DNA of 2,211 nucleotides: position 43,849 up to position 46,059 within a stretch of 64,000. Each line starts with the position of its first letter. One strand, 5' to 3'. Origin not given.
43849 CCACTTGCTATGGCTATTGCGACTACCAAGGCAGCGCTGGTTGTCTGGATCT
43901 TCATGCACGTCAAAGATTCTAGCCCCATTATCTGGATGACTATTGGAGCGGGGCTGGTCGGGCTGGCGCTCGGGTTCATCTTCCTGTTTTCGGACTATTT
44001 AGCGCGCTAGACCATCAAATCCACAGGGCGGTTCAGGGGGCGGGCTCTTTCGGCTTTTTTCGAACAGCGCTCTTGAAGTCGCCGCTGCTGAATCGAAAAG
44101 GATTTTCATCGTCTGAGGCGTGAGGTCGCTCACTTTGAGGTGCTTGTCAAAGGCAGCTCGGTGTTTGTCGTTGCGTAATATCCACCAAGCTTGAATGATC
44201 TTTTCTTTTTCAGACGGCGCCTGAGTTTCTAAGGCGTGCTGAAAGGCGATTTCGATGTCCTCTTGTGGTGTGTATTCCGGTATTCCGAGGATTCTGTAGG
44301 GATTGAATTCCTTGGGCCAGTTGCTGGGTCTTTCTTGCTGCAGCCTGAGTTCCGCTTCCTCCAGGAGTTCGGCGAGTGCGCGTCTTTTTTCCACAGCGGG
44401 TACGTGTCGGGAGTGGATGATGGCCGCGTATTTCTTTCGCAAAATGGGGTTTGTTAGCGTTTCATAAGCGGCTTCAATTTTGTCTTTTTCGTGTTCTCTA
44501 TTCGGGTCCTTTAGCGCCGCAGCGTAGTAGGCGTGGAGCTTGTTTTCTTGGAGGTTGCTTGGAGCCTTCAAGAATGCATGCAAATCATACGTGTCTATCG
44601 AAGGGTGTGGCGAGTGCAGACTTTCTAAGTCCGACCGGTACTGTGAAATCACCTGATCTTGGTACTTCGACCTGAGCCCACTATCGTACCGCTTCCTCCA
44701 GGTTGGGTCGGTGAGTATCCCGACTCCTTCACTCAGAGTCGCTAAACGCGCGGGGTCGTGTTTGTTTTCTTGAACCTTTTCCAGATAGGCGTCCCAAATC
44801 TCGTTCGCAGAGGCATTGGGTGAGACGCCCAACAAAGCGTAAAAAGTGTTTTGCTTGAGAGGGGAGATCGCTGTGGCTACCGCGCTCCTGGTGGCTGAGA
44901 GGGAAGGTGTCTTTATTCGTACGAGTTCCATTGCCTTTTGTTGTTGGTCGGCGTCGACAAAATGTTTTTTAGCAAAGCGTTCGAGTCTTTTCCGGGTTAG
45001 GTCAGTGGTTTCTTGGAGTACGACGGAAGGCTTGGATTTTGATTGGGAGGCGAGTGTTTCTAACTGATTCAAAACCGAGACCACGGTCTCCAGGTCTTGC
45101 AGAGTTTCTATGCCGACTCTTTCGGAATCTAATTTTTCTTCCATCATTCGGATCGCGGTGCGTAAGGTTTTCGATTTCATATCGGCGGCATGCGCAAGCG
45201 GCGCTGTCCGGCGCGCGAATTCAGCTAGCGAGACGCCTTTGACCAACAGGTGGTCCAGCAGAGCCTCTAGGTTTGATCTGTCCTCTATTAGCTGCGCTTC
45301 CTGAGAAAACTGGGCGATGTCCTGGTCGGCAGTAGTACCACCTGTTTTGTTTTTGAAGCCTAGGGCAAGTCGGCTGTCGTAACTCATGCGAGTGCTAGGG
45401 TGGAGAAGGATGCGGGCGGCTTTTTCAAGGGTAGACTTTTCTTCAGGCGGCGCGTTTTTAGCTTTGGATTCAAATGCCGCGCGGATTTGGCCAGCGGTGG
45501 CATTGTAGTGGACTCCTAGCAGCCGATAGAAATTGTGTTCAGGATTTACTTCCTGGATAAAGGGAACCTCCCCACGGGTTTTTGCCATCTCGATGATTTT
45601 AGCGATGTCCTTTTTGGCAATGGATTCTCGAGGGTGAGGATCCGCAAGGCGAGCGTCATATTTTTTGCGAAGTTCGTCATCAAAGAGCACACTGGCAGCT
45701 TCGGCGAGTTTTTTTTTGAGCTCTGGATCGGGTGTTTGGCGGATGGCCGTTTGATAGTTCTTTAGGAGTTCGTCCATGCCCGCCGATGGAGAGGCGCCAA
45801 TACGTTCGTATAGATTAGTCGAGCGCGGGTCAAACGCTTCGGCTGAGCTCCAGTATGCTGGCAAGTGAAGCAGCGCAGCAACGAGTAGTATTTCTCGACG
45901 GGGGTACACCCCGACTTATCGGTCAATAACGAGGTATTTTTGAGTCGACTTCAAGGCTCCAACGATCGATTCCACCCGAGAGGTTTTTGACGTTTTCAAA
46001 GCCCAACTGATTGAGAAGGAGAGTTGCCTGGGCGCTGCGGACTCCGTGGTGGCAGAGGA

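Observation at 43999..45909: Exported protein built from four HPD-less J-domain-like modules, convergent on the cytochrome oxidase operon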

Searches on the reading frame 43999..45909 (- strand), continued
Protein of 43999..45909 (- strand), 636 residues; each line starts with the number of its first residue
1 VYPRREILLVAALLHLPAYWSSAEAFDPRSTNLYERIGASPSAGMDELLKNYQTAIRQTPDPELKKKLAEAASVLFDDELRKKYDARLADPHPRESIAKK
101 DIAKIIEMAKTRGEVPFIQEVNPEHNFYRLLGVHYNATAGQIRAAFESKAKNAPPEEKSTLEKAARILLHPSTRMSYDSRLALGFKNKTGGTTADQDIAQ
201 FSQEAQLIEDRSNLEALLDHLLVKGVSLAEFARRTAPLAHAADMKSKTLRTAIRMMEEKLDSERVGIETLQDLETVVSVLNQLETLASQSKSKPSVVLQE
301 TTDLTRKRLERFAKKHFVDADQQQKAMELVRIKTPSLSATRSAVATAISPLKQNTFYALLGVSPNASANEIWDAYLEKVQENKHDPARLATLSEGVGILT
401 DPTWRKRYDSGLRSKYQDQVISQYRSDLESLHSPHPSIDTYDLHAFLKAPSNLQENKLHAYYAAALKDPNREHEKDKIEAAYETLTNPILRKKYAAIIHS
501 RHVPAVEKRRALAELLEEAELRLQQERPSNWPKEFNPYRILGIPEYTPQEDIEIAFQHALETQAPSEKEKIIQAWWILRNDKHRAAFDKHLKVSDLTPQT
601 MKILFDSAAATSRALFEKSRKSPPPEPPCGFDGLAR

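Call 40: predict_structure(alignment_id=A2)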
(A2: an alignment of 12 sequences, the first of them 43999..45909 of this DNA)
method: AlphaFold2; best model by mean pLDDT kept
length: 636 residues; sequences in the alignment: 12
mean_pLDDT: 60.3   pTM: 0.27
mean pLDDT of the five models: 60.3, 58.6, 56.7, 55.7, 55.5
residues with pLDDT >= 90: 27; 70-90: 191; 50-70: 165; < 50: 253
segments of 3 or more residues with pLDDT < 50: 1-9, 11-23, 113-120, 187-190, 216-249, 251-270, 286-295, 327-352, 431-456, 484-486, 498-503, 530-549, 554-560, 562-568, 582-601, 626-636
pLDDT, mean of each block of 10 residues (from residue 1): 45 38 63 88 83 85 87 87 81 52 69 43 76 82 90 87 90 82 59 75 76 49 40 39 44 44 45 52 49 50 61 55 49 34 34 74 84 84 81 87 86 78 74 38 42 49 54 51 49 50 50 54 50 44 45 49 49 53 42 41 54 66 50 36
secondary structure, 60 per line:
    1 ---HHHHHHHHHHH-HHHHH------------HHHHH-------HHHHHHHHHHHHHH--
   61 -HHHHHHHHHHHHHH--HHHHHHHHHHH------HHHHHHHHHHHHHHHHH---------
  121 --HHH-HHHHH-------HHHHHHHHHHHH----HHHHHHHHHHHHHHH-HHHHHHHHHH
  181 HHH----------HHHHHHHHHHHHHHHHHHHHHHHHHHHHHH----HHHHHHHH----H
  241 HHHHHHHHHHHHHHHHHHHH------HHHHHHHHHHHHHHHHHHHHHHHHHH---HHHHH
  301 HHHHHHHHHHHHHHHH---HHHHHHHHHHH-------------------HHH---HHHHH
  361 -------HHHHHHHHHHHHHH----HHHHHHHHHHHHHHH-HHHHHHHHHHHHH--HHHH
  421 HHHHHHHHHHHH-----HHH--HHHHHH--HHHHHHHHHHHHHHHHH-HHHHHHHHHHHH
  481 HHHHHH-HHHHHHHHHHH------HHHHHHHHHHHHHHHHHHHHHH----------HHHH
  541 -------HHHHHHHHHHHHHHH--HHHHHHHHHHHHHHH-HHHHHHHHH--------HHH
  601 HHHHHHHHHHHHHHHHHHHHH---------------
elements in order (helices of 4 or more, strands of 3 or more residues): H4-14 H16-20 H33-37 H45-58 H62-75 H78-88 H95-111 H127-131 H139-150 H155-169 H171-183 H194-223 H228-235 H240-260 H267-292 H296-316 H320-330 H356-360 H368-381 H386-400 H402-414 H417-432 H443-448 H451-467 H469-486 H488-498 H505-526 H537-540 H548-562 H565-579 H581-589 H598-621

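Call 43: fold_search(model_id=the predicted structure, library=pdb)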
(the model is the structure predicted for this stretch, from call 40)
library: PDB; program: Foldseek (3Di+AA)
matches with E <= 10: 174; with E <= 0.001: 0
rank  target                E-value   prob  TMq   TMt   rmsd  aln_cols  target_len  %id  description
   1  2y4u                  9.9e-02  0.66  0.15  0.19  23.6       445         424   15  Crystal structure of human P58(IPK) in space group P312 (released 2011-08-10)
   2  6sb0_A                1.5e-01  0.21  0.12  0.06  30.3       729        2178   10  cryo-EM structure of mTORC1 bound to PRAS40-fused active RagA/C GTPases (released 2019-10-16)
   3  6yvd_A                2.7e-01  0.41  0.20  0.17  23.4       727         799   10  Head segment of the S.cerevisiae condensin holocomplex in presence of ATP (released 2020-07-22)
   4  6wg3_E                3.0e-01  0.15  0.12  0.08  30.0       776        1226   13  Cryo-EM structure of human Cohesin-NIPBL-DNA complex (released 2020-05-20)
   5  7cun_G                3.1e-01  0.30  0.15  0.12  25.0       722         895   11  The structure of human Integrator-PP2A complex (released 2020-11-25)
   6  7rw8_A                3.2e-01  0.20  0.12  0.13  28.5       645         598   14  AP2 bound to heparin in the closed conformation (released 2022-03-30)
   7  5k04_A                3.2e-01  0.18  0.13  0.12  21.5       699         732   11  The NatB Acetyltransferase Complex Bound To CoA and MES (released 2017-04-19)
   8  8yjb_G                3.3e-01  0.23  0.14  0.11  25.0       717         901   12  Cryo-EM structure of the human DSS1-INTAC complex (released 2025-03-05)
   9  8cws_A                3.8e-01  0.14  0.09  0.12  27.7       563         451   12  Accurate computational design of genetically encoded 3D protein crystals (released 2023-11-01)
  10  4j7z_D                4.3e-01  1.00  0.08  0.47   2.1        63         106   30  Thermus thermophilus DNAJ J- and G/F-DOMAINS (released 2013-07-31)
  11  2och                  4.4e-01  1.00  0.09  0.78   2.8        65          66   31  J-domain of dnj-12 from Caenorhabditis elegans (released 2007-01-23)
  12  5h7c_C                4.4e-01  0.20  0.10  0.14  23.2       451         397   14  Crystal structure of a repeat protein with two Protein A-DHR14 repeat modules (released 2017-06-28)
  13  8b6f_A2               4.8e-01  0.35  0.09  0.21  34.5       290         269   14  Cryo-EM structure of NADH:ubiquinone oxidoreductase (complex-I) from respiratory supercomplex of Tetrahymena thermoph (released 2023-03-29)
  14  6f3a_f                4.8e-01  0.08  0.09  0.07  43.4       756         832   12  Cryo-EM structure of a single dynein tail domain bound to dynactin and BICD2N (released 2018-01-17)
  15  4j7z_E                5.0e-01  0.99  0.09  0.48   7.1       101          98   26  Thermus thermophilus DNAJ J- and G/F-DOMAINS (released 2013-07-31)
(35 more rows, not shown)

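Call 44: find_encoding_contigs(protein=P0013, flank=8000, max_places=2)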
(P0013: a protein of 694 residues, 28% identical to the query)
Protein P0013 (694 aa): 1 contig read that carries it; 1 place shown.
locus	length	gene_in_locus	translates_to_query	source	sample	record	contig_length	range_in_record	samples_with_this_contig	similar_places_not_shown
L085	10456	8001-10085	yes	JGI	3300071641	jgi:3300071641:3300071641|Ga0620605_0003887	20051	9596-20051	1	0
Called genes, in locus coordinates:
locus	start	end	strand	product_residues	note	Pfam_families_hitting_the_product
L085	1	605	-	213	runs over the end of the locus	PF01427:Peptidase_M15, PF02557:VanY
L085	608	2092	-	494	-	PF02518:HATPase_c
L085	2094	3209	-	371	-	PF05684:DUF819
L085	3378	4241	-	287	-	PF00226:DnaJ (weak)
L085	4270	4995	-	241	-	PF08713:DNA_alkylation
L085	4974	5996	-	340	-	PF01641:SelR, PF01625:PMSR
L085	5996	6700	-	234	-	-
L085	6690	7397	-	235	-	PF02146:SIR2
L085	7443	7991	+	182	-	PF01661:Macro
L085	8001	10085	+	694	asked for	PF00226:DnaJ (weak)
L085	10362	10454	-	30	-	?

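Call 45: find_encoding_contigs(protein=P0014, flank=8000, max_places=2)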
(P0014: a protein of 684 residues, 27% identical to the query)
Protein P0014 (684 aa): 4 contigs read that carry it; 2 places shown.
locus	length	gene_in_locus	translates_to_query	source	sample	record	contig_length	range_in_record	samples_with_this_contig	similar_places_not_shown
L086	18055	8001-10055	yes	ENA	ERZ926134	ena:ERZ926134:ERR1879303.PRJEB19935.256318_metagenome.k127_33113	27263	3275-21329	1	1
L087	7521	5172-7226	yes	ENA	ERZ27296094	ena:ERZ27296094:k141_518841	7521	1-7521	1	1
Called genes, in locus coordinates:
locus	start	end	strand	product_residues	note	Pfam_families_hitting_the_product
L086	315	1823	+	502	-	-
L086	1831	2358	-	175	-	-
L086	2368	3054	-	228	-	-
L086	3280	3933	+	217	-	-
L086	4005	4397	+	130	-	-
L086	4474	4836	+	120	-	-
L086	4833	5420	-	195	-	PF01427:Peptidase_M15, PF02557:VanY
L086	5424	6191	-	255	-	PF08713:DNA_alkylation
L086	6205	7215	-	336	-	PF01641:SelR, PF01625:PMSR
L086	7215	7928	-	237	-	-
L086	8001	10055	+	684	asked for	PF00226:DnaJ (faint)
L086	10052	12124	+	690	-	PF00226:DnaJ (faint)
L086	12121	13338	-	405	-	PF00083:Sugar_tr, PF07690:MFS_1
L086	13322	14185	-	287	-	PF02219:MTHFR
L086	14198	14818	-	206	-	PF03544:TonB_C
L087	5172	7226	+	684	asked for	PF00226:DnaJ (faint)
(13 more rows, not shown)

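Call 60: find_encoding_contigs(protein=P0005, flank=8000, max_places=1)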
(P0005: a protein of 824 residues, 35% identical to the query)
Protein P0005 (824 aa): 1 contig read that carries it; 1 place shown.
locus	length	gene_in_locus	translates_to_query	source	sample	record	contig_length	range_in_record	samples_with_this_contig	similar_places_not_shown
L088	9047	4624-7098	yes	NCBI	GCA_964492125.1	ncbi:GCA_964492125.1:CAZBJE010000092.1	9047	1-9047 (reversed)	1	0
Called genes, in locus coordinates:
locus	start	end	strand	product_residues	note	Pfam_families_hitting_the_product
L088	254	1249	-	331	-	PF25046:DUF7790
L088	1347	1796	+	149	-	-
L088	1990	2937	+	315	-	-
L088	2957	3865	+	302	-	-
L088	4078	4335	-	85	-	-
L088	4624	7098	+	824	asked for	PF00226:DnaJ (faint)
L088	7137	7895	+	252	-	-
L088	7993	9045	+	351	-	?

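Call 61: find_encoding_contigs(protein=P0018, flank=8000, max_places=1)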
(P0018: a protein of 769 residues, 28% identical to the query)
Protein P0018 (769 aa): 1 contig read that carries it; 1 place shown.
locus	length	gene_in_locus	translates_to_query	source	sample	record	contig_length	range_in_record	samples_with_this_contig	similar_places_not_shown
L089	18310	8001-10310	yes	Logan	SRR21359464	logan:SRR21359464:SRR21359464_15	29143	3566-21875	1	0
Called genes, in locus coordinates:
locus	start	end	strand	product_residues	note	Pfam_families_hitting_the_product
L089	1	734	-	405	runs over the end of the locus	-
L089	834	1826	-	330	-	PF01336:tRNA_anti-codon, PF18019:Cas3_HD (faint), PF01966:HD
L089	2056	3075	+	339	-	PF00044:Gp_dh_N, PF02800:Gp_dh_C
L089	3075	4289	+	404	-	PF00162:PGK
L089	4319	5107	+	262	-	PF00121:TIM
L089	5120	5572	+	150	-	PF03840:SecG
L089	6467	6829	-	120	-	-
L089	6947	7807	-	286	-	PF13489:Methyltransf_23, PF08241:Methyltransf_11 (weak), PF08242:Methyltransf_12 (faint), PF13649:Methyltransf_25 (weak)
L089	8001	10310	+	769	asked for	PF00583:Acetyltransf_1, PF13508:Acetyltransf_7, PF00226:DnaJ (faint)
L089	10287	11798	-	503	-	PF13489:Methyltransf_23, PF08241:Methyltransf_11 (faint), PF08242:Methyltransf_12 (faint)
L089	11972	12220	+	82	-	-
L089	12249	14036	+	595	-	PF00884:Sulfatase, PF01663:Phosphodiest (weak)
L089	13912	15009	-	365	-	PF01073:3Beta_HSD, PF01370:Epimerase, PF04321:RmlD_sub_bind (weak), PF07993:NAD_binding_4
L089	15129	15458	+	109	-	-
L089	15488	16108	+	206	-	PF20720:nSTAND3 (weak), PF01583:APS_kinase, PF13238:AAA_18, PF13671:AAA_33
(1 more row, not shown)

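Call 62: find_encoding_contigs(protein=P0023, flank=8000, max_places=1)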
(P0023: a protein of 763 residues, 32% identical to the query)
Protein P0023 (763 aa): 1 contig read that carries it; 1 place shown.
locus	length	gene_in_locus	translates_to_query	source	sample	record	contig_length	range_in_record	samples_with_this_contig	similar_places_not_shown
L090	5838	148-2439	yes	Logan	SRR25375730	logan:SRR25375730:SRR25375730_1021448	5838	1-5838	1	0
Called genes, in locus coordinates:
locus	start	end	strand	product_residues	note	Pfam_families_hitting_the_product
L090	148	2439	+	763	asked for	PF00226:DnaJ (faint)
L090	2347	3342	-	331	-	PF13641:Glyco_tranf_2_3 (faint), PF13632:Glyco_trans_2_3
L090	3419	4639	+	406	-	-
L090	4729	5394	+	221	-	-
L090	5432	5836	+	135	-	?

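Call 66: search_dna_similar(query=window:43999-45909:-, collection=plasmids, mode=protein, max_evalue=0.001, max_rows=15)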
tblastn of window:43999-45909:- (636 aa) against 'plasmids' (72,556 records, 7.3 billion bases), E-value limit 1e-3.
No match.

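Call 76: find_related_loci(query=A3, collection=metagenome_contigs, flank=8000)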
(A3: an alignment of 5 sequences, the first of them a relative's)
Query A3 (717 aa) in metagenome_contigs; peptide patterns used: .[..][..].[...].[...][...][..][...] (x = any residue, [..] = any of these).
91 stretches matched a pattern; 1 encode a relative of the query (tblastn E <= 1e-3); 1 distinct loci.
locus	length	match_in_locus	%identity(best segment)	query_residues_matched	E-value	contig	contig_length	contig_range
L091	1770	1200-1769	32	1-191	1e-19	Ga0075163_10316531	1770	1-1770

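Call 84: predict_structure(alignment_id=A4)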
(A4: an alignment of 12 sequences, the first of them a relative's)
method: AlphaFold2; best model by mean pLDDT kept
length: 717 residues; sequences in the alignment: 12
mean_pLDDT: 80.1   pTM: 0.52
mean pLDDT of the five models: 80.1, 78.9, 77.5, 77.4, 76.9
residues with pLDDT >= 90: 236; 70-90: 349; 50-70: 59; < 50: 73
segments of 3 or more residues with pLDDT < 50: 11-18, 233-255, 440-469, 708-717
pLDDT, mean of each block of 10 residues (from residue 1): 53 43 88 89 69 82 90 92 84 89 90 81 87 85 77 79 71 82 81 81 84 91 81 48 37 52 86 78 82 84 89 87 70 84 68 85 90 92 76 92 91 84 86 72 39 44 44 80 92 93 88 90 93 89 72 90 87 85 90 93 91 81 92 89 94 94 93 92 91 92 62 34
secondary structure, 60 per line:
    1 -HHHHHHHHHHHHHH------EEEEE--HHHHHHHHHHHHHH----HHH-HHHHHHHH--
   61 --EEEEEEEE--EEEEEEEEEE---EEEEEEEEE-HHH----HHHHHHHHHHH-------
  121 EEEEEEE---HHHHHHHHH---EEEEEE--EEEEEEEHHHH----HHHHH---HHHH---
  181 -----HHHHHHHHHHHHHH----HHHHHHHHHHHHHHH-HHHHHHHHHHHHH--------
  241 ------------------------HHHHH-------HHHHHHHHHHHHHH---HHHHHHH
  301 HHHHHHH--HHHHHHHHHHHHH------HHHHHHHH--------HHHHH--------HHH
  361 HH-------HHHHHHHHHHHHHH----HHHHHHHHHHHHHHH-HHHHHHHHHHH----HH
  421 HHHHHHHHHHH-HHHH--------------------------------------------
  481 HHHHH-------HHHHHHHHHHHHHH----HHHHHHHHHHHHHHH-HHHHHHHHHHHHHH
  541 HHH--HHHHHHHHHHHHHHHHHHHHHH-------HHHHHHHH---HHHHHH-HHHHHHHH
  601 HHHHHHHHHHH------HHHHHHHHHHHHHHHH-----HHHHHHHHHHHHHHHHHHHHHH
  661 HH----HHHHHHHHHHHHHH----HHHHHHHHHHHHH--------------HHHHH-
elements in order (helices of 4 or more, strands of 3 or more residues): H2-15 E22-26 H29-42 H51-58 E63-70 E73-82 E86-94 H103-113 E121-127 H131-139 E143-148 E151-157 H158-161 H166-170 H174-177 H186-199 H204-218 H220-232 H265-269 H277-290 H294-307 H310-322 H329-336 H345-349 H358-362 H370-383 H388-402 H404-414 H419-431 H433-436 H481-485 H493-506 H511-525 H527-543 H546-567 H575-582 H586-591 H593-611 H618-633 H639-662 H667-680 H685-697 H712-716

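Call 87: fold_search(model_id=the predicted structure, library=pdb)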
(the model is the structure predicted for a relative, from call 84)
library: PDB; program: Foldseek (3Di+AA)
matches with E <= 10: 1026; with E <= 0.001: 95
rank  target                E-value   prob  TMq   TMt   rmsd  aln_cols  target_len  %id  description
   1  9mto_B                2.0e-05  1.00  0.17  0.75   3.5       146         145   24  Crystal structure of acetyltransferase CBU0801 from Coxiella burnetii (released 2025-01-22)
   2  5jtf_B                6.1e-05  1.00  0.16  0.59   4.5       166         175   21  Crystal structure of ArsN N-acetyltransferase from Pseudomonas putida KT2440 (released 2017-05-17)
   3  3ld2_C                8.9e-05  1.00  0.17  0.69   3.2       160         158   18  The Crystal Structure of smu.2055 from Streptococcus mutans UA159 (released 2011-01-12)
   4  9mto_A                9.6e-05  1.00  0.17  0.75   3.5       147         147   23  Crystal structure of acetyltransferase CBU0801 from Coxiella burnetii (released 2025-01-22)
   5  8osp_A                1.3e-04  1.00  0.17  0.63   4.4       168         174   12  GCN5-related N-Acetyltransferase from Lactobacillus curiae (released 2023-07-05)
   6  3fix_A                1.4e-04  1.00  0.16  0.60   5.1       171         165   11  Crystal structure of a putative n-acetyltransferase (ta0374) from thermoplasma acidophilum (released 2009-01-13)
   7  6m7g_B                1.8e-04  1.00  0.17  0.62   4.4       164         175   21  Crystal structure of ArsN, N-acetyltransferase with substrate phosphinothricin from Pseudomonas putida KT2440 (released 2019-04-24)
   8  5wph_C                1.9e-04  1.00  0.17  0.61   4.3       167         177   21  Crystal structure of ArsN, N-acetyltransferase with substrate AST from Pseudomonas putida KT2440 (released 2018-10-10)
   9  6dau_E                1.9e-04  1.00  0.17  0.63   4.5       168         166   15  Crystal structure of E33Q and E41Q mutant forms of the spermidine/spermine N-acetyltransferase SpeG from Vibrio choler (released 2018-07-04)
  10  5ix3                  1.9e-04  1.00  0.17  0.65   4.3       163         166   15  Crystal structure of N-acetyltransferase from Staphylococcus aureus. (released 2017-04-05)
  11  6cy6                  2.0e-04  1.00  0.17  0.65   3.8       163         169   16  Crystal structure of spermidine/spermine N-acetyltransferase SpeG from Escherichia coli in complex with tris(hydroxymeth (released 2018-04-18)
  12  5jtf_A                2.4e-04  1.00  0.16  0.59   4.5       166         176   21  Crystal structure of ArsN N-acetyltransferase from Pseudomonas putida KT2440 (released 2017-05-17)
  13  5cnp_A                2.6e-04  1.00  0.17  0.63   4.2       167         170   16  X-ray crystal structure of Spermidine n1-acetyltransferase from Vibrio cholerae. (released 2015-07-29)
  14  6dau_D                2.6e-04  1.00  0.18  0.64   4.5       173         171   15  Crystal structure of E33Q and E41Q mutant forms of the spermidine/spermine N-acetyltransferase SpeG from Vibrio choler (released 2018-07-04)
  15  5c88_A                2.7e-04  1.00  0.17  0.66   4.1       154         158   25  Crystal structure of Ard1 N-terminal acetyltransferase from Sulfolobus solfataricus in monoclinic form (released 2016-01-13)
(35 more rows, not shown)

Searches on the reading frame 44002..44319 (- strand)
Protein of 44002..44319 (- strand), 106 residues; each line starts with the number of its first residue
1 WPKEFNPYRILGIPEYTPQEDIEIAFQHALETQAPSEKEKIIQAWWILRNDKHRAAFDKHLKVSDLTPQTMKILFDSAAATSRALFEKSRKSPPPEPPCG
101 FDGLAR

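Call 8: search_protein_families(library=pfam, proteins=[window:44002-44319:-], max_evalue=10)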
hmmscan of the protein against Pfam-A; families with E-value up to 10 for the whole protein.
seq(106 aa): 1 family
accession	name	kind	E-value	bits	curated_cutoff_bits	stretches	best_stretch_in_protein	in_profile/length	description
PF00226.36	DnaJ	-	0.0066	17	27.8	1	6-58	1-63/63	DnaJ domain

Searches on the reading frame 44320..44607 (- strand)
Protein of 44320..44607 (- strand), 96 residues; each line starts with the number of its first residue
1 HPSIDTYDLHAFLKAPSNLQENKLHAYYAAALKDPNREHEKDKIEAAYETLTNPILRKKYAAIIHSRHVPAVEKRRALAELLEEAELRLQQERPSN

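Call 8: search_protein_families(library=pfam, proteins=[window:44320-44607:-], max_evalue=10)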
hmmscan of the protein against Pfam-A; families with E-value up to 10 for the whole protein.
seq(96 aa): 3 families
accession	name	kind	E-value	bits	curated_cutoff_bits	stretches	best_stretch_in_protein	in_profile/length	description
PF00226.36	DnaJ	-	0.038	14.5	27.8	1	33-60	35-62/63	DnaJ domain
PF08843.17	AbiEii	-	0.047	14.1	22.5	1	5-66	161-222/238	Nucleotidyl transferase AbiEii toxin, Type IV TA system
PF18476.7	PIN_8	-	0.057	13.8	26.1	1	21-94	92-167/227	PIN like domain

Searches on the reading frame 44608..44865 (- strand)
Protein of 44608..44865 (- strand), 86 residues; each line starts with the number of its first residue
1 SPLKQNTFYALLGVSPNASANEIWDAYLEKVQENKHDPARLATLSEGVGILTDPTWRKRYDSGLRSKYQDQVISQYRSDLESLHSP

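Call 8: search_protein_families(library=pfam, proteins=[window:44608-44865:-], max_evalue=10)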
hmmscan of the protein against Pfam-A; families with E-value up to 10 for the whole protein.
seq(86 aa): 2 families
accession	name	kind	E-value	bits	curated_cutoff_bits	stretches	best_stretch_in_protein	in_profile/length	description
PF00226.36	DnaJ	-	2.3e-06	28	27.8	1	8-61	2-63/63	DnaJ domain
PF13446.11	RPT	-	0.028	14.7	28.2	1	9-37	6-34/59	A repeated domain in UCH-protein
